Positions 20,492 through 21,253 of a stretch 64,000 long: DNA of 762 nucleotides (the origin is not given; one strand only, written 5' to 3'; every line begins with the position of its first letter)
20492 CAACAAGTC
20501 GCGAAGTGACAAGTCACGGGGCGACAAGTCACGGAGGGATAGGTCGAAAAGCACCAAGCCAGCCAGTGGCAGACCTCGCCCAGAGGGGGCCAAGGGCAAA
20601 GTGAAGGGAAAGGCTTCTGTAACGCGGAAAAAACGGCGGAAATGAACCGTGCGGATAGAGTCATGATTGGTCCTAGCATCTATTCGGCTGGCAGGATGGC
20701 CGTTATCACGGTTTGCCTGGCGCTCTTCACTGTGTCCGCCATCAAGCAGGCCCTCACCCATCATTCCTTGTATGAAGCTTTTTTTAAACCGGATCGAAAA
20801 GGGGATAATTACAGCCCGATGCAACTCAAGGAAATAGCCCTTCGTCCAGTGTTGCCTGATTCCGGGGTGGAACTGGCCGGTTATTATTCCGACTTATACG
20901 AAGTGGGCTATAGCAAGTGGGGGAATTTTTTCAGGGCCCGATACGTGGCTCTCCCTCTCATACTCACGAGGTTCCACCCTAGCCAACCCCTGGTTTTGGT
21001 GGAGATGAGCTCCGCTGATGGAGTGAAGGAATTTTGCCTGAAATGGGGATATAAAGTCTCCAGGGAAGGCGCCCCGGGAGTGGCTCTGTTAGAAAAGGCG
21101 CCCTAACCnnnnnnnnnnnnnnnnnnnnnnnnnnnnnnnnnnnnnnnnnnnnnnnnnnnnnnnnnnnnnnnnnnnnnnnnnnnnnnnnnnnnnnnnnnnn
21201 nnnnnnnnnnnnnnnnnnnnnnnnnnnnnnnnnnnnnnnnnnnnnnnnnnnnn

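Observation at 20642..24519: Tandem duplication of a two-gene module: TM-anchored small protein plus large polytopic GT-C-like membrane protein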

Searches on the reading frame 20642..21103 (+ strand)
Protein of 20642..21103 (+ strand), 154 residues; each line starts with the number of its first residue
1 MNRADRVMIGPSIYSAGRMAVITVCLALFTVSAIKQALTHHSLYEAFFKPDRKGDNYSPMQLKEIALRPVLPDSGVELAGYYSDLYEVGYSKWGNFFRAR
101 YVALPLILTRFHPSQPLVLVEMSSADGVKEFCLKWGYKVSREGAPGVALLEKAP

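Call 5: search_protein_families(library=pfam, proteins=[window:20642-21103:+], max_evalue=10)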
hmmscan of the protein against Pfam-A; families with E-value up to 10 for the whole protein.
window:20642-21103:+ (154 aa): 0 families

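Call 6: search_protein_families(library=ncbifam, proteins=[window:20642-21103:+], max_evalue=10)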
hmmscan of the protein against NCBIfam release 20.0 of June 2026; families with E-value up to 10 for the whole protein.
window:20642-21103:+ (154 aa): 0 families

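Call 9: find_homologous_proteins(query=window:20642-21103:+, max_evalue=0.01)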
Query window:20642-21103:+ (154 aa): 3 proteins with E <= 0.01 among 61 candidates.
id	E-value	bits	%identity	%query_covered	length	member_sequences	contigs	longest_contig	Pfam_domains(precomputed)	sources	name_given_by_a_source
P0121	4.0e-93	327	100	95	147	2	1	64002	-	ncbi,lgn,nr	ncbi:MAG: hypothetical protein OEZ32_00565 [Nitrospinota bacterium]|nr:hypothetical protein [Nitrosp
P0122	6.9e-70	252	73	100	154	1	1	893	-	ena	-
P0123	1.8e-49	185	63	82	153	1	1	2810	-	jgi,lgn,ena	-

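Call 13: find_encoding_contigs(protein=P0123, flank=5000)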
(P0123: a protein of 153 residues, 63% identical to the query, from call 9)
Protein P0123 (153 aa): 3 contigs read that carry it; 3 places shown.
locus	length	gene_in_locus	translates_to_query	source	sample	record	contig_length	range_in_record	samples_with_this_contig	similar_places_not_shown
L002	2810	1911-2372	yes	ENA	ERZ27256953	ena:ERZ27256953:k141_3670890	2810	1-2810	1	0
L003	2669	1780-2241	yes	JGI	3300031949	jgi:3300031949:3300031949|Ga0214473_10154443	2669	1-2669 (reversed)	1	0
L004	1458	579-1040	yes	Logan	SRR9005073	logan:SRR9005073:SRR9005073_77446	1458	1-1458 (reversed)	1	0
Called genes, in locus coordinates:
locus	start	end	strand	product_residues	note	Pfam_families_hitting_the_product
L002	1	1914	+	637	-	?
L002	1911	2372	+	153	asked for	-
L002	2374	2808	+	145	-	?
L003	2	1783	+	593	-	?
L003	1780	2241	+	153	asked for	-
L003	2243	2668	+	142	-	?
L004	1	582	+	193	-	?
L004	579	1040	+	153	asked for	-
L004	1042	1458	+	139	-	?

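Call 19: search_protein_representatives(alignment_id=A1)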
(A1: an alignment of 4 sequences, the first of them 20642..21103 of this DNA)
Query: 4 sequences, 154 profile positions. Proteins with E-value up to 0.001 (for the whole library): 5; up to 1e-10: 4; up to 1e-30: 2. The best 5 are listed.
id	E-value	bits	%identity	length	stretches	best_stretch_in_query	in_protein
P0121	2.6e-77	274.3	-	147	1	8-154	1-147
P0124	1.6e-69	249.0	-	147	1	8-154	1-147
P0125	8.7e-30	119.9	-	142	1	16-152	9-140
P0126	1.5e-24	102.9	-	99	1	58-150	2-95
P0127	7.2e-04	35.7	-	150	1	13-153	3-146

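Call 37: find_homologous_proteins(query=A3, max_evalue=0.001)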
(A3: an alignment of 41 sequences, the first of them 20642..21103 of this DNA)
Query A3 (41 sequences) (154 aa, profile of the alignment): 35 proteins with E <= 0.001 among 2806 candidates.
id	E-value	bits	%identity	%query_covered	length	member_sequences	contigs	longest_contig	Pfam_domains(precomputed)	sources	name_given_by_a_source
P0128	7.8e-31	125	25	47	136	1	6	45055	-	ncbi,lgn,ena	-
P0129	8.0e-31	125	26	47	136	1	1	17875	-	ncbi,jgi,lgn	ncbi:MAG: hypothetical protein ABSC19_06120 [Syntrophorhabdales bacterium]|jgi:hypothetical protein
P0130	2.7e-30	123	-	-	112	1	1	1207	-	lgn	-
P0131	4.0e-30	122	-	-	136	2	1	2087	-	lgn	-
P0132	6.6e-29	118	-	-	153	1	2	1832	-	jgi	jgi:hypothetical protein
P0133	3.8e-28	116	-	-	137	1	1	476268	-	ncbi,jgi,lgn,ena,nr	ncbi:MAG: hypothetical protein KJ737_11775 [Proteobacteria bacterium]|nr:hypothetical protein [Pseud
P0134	2.6e-27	113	27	32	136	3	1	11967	-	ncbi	-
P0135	4.4e-27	112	24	56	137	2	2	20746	-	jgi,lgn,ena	-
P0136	6.6e-27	112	-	-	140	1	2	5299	-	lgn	-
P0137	4.4e-26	109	-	-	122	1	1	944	-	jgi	-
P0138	1.5e-25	108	50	8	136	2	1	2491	-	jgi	jgi:hypothetical protein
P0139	5.6e-25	106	27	32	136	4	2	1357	-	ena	-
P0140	1.4e-24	104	-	-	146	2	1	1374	-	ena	-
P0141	3.7e-24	103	-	-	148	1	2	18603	-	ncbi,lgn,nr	ncbi:MAG: hypothetical protein HYW78_00875 [Parcubacteria group bacterium]|nr:hypothetical protein [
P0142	9.1e-24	102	42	12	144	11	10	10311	-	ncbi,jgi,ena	ncbi:MAG: hypothetical protein ABSD38_28205 [Syntrophorhabdales bacterium]|jgi:hypothetical protein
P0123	2.9e-20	90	63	82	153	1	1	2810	-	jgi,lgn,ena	-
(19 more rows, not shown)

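Call 47: predict_structure(alignment_id=A4)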
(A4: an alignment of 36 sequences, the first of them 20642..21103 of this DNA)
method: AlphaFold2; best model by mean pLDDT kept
length: 154 residues; sequences in the alignment: 36
mean_pLDDT: 87.5   pTM: 0.69
mean pLDDT of the five models: 87.5, 87.3, 85.9, 82.3, 74.8
residues with pLDDT >= 90: 97; 70-90: 34; 50-70: 22; < 50: 1
segments of 3 or more residues with pLDDT < 50: none
pLDDT, mean of each block of 10 residues (from residue 1): 57 82 97 94 80 75 93 90 80 85 92 96 95 98 96 94
secondary structure, 60 per line:
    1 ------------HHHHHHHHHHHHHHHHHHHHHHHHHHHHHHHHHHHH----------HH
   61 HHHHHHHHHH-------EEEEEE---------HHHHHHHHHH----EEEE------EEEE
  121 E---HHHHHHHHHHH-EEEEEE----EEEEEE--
elements in order: H13-48 H59-70 E78-83 H93-102 E107-110 E117-121 H125-135 E137-142 E147-152

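Call 50: fold_search(model_id=the predicted structure, library=pdb)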
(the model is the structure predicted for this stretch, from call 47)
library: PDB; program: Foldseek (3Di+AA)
matches with E <= 10: 307; with E <= 0.001: 0
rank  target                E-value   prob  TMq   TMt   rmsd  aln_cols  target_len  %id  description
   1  3zxo_B                8.9e-02  0.12  0.17  0.20  12.9       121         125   12  CRYSTAL STRUCTURE OF THE MUTANT ATP-BINDING DOMAIN OF MYCOBACTERIUM TUBERCULOSIS DOSS (released 2011-08-24)
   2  8sbm_B                1.1e-01  0.09  0.16  0.18  13.1       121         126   12  Crystal structure of the wild-type Catalytic ATP-binding domain of Mtb DosS (released 2023-11-08)
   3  3zxo_A                1.2e-01  0.12  0.18  0.21  12.8       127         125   11  CRYSTAL STRUCTURE OF THE MUTANT ATP-BINDING DOMAIN OF MYCOBACTERIUM TUBERCULOSIS DOSS (released 2011-08-24)
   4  2oh1_A                1.4e-01  0.51  0.19  0.17   3.5        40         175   20  Crystal structure of acetyltransferase GNAT family (YP_013287.1) from Listeria monocytogenes 4b F2365 at 1.46 A resolu (released 2007-02-13)
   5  2oh1_B                1.5e-01  0.23  0.20  0.18   7.8        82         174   17  Crystal structure of acetyltransferase GNAT family (YP_013287.1) from Listeria monocytogenes 4b F2365 at 1.46 A resolu (released 2007-02-13)
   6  2oh1_C                2.9e-01  0.20  0.21  0.19   7.8        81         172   16  Crystal structure of acetyltransferase GNAT family (YP_013287.1) from Listeria monocytogenes 4b F2365 at 1.46 A resolu (released 2007-02-13)
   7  3frh                  4.3e-01  0.20  0.24  0.17   8.0        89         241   15  Structure of the 16S rRNA methylase RmtB, P21 (released 2009-08-11)
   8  2q74_A                4.6e-01  0.18  0.27  0.19   7.1       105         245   13  Mycobacterium tuberculosis SuhB (released 2007-10-23)
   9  8heh_A                6.0e-01  0.21  0.20  0.21   3.7        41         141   17  Crystal structure of GCN5-related N-acetyltransferase 05790 (released 2022-12-21)
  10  8heh_B                7.3e-01  0.12  0.20  0.21   7.5        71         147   20  Crystal structure of GCN5-related N-acetyltransferase 05790 (released 2022-12-21)
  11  4u5y_A                7.8e-01  0.14  0.20  0.19   7.8        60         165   18  Crystal Structure of the complex between the GNAT domain of S. lividans PAT and the acetyl-CoA synthetase C-terminal d (released 2014-11-19)
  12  8vyd_B                8.4e-01  0.16  0.26  0.16   7.9        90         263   14  A novel synthase generates m4(2)C to stabilize the archaeal ribosome (released 2024-11-06)
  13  1nv8_A                8.4e-01  0.11  0.19  0.12   4.2        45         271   24  N5-glutamine methyltransferase, HemK (released 2003-05-27)
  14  1nv8_B                8.9e-01  0.08  0.22  0.14   8.8        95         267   15  N5-glutamine methyltransferase, HemK (released 2003-05-27)
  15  9j90_A                9.5e-01  0.18  0.28  0.19   7.1       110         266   13  Crystal structure of Pseudomonas aeruginosa SuhB complexed with Gallic acid in orthorhombic space group (released 2025-08-27)
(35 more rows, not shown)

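Call 57: search_protein_families(library=pfam, alignment_id=A3, max_evalue=1)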
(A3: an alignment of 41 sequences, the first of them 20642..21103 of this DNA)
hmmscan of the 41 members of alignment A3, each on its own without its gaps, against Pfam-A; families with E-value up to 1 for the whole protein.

A. member 1, window:20642-21103:+ (154 aa): 0 families

B. families by the number of members that match (of 41 scanned): 16 families
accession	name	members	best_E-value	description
PF12537.13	GPHR_N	1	0.00016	The Golgi pH Regulator (GPHR) Family N-terminal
PF10225.14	NEMP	1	0.0064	NEMP family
PF08757.17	CotH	1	0.026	CotH kinase protein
PF23906.1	DUF7248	1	0.045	Family of unknown function (DUF7248)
PF10745.14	DUF2530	1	0.047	Protein of unknown function (DUF2530)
PF06143.16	Baculo_11_kDa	1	0.08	Baculovirus 11 kDa family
PF13482.12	RNase_H_2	1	0.08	RNase_H superfamily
PF03523.18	Macscav_rec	1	0.095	Macrophage scavenger receptor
PF15151.11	RGCC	1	0.097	Response gene to complement 32 protein family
PF14163.11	SieB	1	0.14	Super-infection exclusion protein B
PF24446.1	DUF7565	1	0.16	Family of unknown function (DUF7565)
PF17240.7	DUF5313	1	0.16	Family of unknown function (DUF5313)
PF13903.11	Claudin_2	1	0.17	PMP-22/EMP/MP20/Claudin tight junction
PF18766.7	SWI2_SNF2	1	0.19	SWI2/SNF2 ATPase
PF11137.13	DUF2909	1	0.21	Protein of unknown function (DUF2909)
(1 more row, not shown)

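Call 58: search_solved_structures(query=A3, max_evalue=10)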
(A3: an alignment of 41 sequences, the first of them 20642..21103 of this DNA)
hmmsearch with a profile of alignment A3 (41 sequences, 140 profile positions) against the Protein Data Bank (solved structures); distinct sequences matched with E-value up to 10: 2.
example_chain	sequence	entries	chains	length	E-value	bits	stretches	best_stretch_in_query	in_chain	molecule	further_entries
6ykr_F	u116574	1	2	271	0.052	16.5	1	40-73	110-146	Chemotaxis protein MotB, putative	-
6ykp_F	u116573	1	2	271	0.087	15.8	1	40-73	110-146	Chemotaxis protein MotB, putative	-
